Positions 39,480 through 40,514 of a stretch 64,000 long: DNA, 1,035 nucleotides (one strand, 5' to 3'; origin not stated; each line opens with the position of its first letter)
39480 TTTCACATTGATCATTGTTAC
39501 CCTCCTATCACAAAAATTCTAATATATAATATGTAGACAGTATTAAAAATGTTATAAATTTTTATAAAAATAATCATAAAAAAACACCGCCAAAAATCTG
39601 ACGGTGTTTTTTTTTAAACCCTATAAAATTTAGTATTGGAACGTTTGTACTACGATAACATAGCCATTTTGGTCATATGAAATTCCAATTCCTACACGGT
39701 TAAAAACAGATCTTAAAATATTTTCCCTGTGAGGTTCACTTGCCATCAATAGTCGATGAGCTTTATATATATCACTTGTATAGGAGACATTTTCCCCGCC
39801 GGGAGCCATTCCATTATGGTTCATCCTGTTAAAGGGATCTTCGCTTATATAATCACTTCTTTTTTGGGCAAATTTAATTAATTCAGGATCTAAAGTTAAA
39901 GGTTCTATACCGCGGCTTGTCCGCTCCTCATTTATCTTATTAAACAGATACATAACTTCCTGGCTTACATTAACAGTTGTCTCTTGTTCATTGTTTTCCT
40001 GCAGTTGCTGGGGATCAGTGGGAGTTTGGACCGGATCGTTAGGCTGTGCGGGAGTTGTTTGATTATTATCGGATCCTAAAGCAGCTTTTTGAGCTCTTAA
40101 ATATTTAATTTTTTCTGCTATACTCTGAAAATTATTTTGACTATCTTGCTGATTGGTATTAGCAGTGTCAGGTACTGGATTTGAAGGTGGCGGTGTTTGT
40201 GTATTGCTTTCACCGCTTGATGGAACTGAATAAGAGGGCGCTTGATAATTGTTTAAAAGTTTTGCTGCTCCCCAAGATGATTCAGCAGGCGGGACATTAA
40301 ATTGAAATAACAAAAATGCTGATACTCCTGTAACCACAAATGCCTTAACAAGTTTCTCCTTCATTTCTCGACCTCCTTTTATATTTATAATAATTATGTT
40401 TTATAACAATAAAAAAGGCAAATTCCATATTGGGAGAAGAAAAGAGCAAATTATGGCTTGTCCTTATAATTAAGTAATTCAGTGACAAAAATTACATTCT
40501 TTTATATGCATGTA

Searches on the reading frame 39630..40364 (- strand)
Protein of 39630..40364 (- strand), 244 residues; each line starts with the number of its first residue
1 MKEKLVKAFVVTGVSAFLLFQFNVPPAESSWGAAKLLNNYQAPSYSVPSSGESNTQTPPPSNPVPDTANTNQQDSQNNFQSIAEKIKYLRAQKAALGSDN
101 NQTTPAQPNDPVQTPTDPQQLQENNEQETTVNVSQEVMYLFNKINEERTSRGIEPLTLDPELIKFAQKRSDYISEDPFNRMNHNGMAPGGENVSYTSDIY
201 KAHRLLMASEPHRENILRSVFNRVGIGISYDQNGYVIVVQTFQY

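Call 3: search_protein_families(library=pfam, proteins=[window:39630-40364:-], max_evalue=1)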
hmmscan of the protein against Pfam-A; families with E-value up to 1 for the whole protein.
window:39630-40364:- (244 aa): 4 families
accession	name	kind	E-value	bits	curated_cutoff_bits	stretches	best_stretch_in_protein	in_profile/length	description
PF00188.32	CAP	-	2.2e-14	54.7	21.1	1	142-242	2-117/117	Cysteine-rich secretory protein family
PF23448.1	CAP-like_CFAP184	-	0.0029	18.2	27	0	205-238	98-131/131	CFAP184 CAP-like domain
PF15250.11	Raftlin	-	0.027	13.6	29.4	1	46-158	166-287/459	Raftlin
PF22317.1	PolB_N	-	0.099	13.1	27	1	160-176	30-46/54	DNA polymerase II small subunit, N-terminal domain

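Call 33: search_protein_families(library=ncbifam, proteins=[window:39630-40364:-], max_evalue=0.01)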
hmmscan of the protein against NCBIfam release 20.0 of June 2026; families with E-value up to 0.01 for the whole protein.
window:39630-40364:- (244 aa): 3 families
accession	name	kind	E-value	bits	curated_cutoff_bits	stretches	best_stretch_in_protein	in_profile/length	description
TIGR02909.1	spore_YkwD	subfamily_domain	2.5e-13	50.1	171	1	140-242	8-125/127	uncharacterized protein, YkwD family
TIGR04320.1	Surf_Exclu_PgrA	domain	0.0014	18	70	1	70-229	42-161/360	SEC10/PgrA surface exclusion domain-containing protein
NF052539.1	DivAsocLipDalA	equivalog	0.0082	16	200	0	112-175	22-86/169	divisome-associated lipoprotein DalA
